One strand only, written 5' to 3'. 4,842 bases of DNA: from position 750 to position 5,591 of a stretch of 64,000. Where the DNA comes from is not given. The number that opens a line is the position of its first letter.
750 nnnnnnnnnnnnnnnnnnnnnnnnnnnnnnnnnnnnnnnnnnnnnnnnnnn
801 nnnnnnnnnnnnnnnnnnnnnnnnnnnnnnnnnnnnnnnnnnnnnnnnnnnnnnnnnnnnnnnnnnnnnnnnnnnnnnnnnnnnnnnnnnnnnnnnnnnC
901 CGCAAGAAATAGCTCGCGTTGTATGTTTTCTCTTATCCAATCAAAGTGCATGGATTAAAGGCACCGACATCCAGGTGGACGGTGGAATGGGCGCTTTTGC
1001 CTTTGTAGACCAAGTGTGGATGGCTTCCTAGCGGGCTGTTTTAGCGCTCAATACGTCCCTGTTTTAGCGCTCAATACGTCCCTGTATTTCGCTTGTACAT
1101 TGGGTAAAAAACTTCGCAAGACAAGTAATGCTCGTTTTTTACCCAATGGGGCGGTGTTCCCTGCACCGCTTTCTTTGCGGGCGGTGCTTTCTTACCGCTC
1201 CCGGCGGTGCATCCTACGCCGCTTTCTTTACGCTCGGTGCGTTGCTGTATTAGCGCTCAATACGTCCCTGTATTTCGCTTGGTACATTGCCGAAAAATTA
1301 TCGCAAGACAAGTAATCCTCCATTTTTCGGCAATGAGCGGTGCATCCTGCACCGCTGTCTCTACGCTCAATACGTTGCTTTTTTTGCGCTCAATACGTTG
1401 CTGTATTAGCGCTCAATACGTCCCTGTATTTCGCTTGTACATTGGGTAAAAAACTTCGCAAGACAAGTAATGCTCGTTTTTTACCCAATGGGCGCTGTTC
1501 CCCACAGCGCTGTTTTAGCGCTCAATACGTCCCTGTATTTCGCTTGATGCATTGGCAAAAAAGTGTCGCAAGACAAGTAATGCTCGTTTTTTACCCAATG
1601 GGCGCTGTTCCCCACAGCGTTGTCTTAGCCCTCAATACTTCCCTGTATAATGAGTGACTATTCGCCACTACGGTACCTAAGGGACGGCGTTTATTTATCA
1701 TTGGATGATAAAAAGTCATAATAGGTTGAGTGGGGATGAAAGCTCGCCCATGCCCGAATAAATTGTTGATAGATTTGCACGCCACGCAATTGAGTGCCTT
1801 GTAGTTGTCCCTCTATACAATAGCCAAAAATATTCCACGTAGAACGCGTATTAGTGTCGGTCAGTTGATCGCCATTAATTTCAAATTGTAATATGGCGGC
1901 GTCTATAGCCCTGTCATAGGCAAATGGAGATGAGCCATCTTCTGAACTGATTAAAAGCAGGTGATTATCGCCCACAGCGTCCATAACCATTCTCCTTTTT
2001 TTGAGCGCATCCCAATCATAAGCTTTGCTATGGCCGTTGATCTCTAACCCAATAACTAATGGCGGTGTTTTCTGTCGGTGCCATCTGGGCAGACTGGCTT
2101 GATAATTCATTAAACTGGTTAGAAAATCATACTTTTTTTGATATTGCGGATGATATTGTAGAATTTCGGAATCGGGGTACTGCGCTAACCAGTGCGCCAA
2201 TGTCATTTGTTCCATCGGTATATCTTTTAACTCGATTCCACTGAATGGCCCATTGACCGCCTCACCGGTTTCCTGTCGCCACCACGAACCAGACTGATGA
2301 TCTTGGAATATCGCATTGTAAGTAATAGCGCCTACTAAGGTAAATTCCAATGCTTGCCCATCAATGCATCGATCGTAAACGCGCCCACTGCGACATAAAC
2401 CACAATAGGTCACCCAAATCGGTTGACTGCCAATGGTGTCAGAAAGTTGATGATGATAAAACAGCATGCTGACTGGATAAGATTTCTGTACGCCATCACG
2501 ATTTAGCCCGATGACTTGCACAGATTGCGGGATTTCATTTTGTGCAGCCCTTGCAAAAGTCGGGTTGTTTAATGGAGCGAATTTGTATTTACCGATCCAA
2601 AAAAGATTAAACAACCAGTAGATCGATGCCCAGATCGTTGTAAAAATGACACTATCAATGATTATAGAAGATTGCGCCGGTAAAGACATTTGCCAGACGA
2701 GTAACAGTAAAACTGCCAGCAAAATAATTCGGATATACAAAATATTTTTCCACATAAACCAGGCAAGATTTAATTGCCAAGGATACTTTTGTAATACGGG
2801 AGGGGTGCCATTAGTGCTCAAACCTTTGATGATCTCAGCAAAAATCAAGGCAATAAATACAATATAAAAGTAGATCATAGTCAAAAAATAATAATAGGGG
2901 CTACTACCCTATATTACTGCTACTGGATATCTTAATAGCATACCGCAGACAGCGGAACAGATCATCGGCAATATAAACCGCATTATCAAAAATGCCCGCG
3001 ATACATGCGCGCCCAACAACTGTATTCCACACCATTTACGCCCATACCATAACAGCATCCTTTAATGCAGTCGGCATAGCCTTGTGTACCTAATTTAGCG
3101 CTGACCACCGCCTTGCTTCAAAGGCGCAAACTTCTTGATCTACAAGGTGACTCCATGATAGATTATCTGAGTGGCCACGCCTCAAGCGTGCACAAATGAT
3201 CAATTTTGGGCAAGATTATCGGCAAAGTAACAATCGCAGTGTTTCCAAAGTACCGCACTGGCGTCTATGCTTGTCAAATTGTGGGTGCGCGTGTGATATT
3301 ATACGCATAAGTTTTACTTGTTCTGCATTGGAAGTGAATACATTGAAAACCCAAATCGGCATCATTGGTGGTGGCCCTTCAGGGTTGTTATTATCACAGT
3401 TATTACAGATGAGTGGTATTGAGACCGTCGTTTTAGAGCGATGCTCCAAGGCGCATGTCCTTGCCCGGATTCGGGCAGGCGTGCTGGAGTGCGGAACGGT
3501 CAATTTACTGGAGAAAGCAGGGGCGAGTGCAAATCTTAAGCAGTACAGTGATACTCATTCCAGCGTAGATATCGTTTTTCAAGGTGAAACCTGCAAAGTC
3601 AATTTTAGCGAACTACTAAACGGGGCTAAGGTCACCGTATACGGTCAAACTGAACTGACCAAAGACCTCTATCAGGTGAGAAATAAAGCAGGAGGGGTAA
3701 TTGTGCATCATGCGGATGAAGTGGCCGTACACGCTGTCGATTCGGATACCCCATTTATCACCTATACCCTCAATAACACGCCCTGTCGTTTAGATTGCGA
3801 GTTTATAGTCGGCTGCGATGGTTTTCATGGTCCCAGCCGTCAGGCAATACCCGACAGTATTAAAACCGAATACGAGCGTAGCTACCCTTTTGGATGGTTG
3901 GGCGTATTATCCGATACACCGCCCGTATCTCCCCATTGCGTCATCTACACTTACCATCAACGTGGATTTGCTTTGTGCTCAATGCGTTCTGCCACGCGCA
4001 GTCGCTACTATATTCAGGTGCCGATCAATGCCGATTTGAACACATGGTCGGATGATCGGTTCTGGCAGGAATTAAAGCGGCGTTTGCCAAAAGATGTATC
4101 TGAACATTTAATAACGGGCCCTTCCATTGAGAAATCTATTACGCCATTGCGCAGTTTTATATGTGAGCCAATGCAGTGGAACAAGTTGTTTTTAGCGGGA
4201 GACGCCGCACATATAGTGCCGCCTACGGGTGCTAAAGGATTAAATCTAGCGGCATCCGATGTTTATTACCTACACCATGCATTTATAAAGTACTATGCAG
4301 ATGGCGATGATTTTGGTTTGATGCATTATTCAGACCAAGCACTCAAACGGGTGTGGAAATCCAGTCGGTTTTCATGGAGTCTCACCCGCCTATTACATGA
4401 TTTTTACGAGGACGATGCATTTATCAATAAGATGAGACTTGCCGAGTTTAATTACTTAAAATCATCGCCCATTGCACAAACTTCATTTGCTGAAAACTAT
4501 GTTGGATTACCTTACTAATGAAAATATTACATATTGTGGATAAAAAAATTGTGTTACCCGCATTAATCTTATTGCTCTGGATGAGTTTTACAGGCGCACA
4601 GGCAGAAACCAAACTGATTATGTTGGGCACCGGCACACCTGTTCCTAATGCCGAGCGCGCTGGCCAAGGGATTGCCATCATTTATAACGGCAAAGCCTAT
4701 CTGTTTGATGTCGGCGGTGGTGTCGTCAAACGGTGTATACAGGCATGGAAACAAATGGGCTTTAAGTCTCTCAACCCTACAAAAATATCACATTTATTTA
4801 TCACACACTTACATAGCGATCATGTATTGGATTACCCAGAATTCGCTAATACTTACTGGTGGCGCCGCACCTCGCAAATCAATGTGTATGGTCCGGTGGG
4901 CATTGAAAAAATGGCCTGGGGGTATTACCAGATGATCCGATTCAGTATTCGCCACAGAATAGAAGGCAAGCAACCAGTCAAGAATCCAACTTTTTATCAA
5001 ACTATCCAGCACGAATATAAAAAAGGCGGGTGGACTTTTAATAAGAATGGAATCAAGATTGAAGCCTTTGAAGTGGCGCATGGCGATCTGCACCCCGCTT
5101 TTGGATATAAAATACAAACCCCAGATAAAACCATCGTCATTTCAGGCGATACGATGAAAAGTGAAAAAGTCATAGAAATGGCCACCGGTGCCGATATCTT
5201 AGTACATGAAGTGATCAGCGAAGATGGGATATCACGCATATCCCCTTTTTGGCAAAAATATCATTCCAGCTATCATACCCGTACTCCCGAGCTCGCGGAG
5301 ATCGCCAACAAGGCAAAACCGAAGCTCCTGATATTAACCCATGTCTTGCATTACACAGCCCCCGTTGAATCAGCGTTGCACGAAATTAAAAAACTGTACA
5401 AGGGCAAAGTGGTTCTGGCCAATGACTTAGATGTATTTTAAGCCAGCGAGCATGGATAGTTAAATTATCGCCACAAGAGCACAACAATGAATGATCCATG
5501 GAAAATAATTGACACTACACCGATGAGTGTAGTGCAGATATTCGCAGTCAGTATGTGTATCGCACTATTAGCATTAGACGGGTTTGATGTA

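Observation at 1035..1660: Tandem array of a two-hairpin repeat whose stems covary while a 21-nt loop is invariant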

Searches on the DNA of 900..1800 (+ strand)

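Call 10: search_rna_families(source=window, start=900, end=1800, threshold=evalue, max_evalue=10)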
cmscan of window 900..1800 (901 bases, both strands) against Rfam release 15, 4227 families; matches with E-value up to 10: 4.
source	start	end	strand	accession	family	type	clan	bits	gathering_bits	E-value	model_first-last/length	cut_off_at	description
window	1701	1759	+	RF01134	sR30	Gene; snRNA; snoRNA; CD-box;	-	30.2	38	1.9e-05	1-57/57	no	Small nucleolar RNA sR30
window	1122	1195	+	RF02676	Esr41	Gene; sRNA;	-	16.8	102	2.2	1-74/74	no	Enterohemorrhagic E. coli sRNA 41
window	1441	1489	-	RF04156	MIR2670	Gene; miRNA;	-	14.6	117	2.6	1-200/200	no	MIR2670 microRNA precursor family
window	1701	1759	+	RF01123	sR35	Gene; snRNA; snoRNA; CD-box;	-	13.2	60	1.8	1-57/57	no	Small nucleolar RNA sR35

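Call 51: search_dna_similar(query=window:1400-1650:+, collection=plasmids, mode=distant, max_evalue=0.01)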
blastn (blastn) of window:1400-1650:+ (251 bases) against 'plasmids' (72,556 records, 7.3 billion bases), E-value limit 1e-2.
No match.

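Call 52: search_dna_similar(query=window:1400-1650:+, collection=phages, mode=distant, max_evalue=0.01)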
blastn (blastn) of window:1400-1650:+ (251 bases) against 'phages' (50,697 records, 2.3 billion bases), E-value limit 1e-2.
No match.
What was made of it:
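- Tried and rejected: BLAST. blastn of 1400-1650 against plasmids and phages found nothing (calls 51, 52).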

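Call 66: build_rna_model(alignment_id=A2, structure=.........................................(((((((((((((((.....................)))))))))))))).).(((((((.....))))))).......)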
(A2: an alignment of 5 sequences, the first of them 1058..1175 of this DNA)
Model R1 built from alignment A2 (5 sequences, 120 columns); structure: as given.
model positions 118; base pairs 22; branch points 1; effective number of sequences 1.33; information 0.59 bits per position. Calibrated on 0.2 Mb of random sequence (short: E-values are rough).
structure used (alignment columns):
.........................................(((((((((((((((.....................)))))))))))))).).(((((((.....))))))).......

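Call 67: search_with_rna_model(model_id=R1, sources=[window, L003, L007, L008], filters=off, max_evalue=10, show_alignments=8)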
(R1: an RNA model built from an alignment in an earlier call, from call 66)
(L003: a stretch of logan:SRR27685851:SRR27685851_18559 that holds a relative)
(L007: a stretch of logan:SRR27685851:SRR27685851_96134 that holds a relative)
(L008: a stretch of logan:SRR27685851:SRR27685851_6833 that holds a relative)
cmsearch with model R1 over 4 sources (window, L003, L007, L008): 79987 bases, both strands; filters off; matches with E-value up to 10: 32.
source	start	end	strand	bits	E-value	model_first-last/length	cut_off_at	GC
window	1400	1516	+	143.7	1.9e-38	1-118/118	no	0.45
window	1244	1361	+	139.1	3.6e-37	1-118/118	no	0.47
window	1058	1175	+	135.7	3.1e-36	1-118/118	no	0.46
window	15857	15974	+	124.6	4e-33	1-118/118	no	0.59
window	1517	1626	+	115.8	1.2e-30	9-118/118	no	0.47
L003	3549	3593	-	28.6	2.6e-06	1-118/118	no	0.38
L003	7343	7372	+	23.5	7.3e-05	1-118/118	no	0.47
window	15975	16041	+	23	9.6e-05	1-118/118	no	0.48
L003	1926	2033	-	17.2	0.0041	1-118/118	no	0.42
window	1035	1057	+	16.7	0.0057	1-118/118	no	0.48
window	1098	1148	-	16.5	0.0064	42-92/118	no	0.37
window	1440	1490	-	16.5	0.0064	42-92/118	no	0.37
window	1377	1399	+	13.9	0.034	1-118/118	no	0.39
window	1285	1335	-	11.2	0.2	42-92/118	no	0.39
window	15898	15948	-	9.5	0.6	42-92/118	no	0.53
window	1221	1243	+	6.3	4.6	1-118/118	no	0.52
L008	2112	2207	+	5.3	8.5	1-118/118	no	0.42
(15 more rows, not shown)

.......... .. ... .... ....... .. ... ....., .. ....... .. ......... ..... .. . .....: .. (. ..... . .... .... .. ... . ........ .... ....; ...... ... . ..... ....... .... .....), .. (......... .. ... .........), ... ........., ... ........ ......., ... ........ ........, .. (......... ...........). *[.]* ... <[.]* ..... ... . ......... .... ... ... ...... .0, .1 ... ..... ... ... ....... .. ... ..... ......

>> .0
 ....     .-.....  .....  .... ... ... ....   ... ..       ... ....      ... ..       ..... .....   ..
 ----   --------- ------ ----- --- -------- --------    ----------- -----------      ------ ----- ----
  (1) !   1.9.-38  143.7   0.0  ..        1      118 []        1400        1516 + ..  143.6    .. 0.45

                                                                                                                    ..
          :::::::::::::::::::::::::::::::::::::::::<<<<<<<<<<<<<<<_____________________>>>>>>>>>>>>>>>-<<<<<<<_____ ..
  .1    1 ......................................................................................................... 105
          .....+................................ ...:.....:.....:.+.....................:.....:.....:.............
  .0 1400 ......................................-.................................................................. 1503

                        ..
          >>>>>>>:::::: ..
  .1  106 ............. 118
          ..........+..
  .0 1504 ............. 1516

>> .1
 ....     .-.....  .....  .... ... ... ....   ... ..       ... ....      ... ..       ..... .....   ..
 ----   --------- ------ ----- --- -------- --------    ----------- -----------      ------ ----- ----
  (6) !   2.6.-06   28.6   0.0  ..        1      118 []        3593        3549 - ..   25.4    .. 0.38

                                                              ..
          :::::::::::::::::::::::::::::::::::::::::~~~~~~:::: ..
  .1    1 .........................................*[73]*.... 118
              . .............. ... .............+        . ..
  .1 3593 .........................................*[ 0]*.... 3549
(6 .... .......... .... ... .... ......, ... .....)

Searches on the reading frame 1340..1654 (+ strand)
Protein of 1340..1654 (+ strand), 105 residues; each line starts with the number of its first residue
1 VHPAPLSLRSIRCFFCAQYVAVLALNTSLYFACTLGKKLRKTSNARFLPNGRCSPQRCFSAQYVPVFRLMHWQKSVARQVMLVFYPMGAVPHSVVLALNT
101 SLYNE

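Call 25: find_homologous_proteins(query=window:1340-1654:+, max_evalue=0.01)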
Query seq(105 aa): 11 candidates shared short words with the query, none scored E <= 0.01.
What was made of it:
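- Tried and rejected: There were no hits (call 25).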

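Call 37: search_protein_representatives(protein=window:1340-1654:+)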
Query: 105 residues. Proteins with E-value up to 0.001 (for the whole library): 2; up to 1e-10: 0; up to 1e-30: 0. The best 2 are listed.
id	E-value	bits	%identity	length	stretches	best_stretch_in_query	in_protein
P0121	2.5e-08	50.4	36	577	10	2-38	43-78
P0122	4.6e-07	46.3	42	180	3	46-86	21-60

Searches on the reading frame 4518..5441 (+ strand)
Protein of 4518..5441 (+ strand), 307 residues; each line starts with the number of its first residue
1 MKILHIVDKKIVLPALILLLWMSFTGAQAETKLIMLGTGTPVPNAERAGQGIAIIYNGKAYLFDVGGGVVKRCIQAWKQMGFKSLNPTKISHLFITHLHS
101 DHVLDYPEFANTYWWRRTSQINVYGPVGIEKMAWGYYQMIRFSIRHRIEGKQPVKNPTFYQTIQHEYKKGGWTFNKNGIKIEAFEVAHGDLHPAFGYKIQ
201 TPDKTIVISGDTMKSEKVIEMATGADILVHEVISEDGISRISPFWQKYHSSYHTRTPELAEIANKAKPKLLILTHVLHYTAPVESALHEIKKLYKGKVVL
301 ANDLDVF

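Call 30: search_protein_families(library=pfam, proteins=[window:4518-5441:+])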
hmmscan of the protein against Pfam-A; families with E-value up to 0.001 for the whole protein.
window:4518-5441:+ (307 aa): 2 families
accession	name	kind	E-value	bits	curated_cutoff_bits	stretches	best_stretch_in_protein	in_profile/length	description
PF12706.13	Lactamase_B_2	-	1.1e-14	55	27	1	83-275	24-199/200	Beta-lactamase superfamily domain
PF00753.33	Lactamase_B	-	1.8e-12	48.1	22.7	1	54-275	11-196/196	Metallo-beta-lactamase superfamily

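Call 49: find_encoding_contigs(protein=window:4518-5441:+, flank=10000, max_places=10)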
Protein window:4518-5441:+ (307 aa): no gene with exactly this product is on record in the collection.
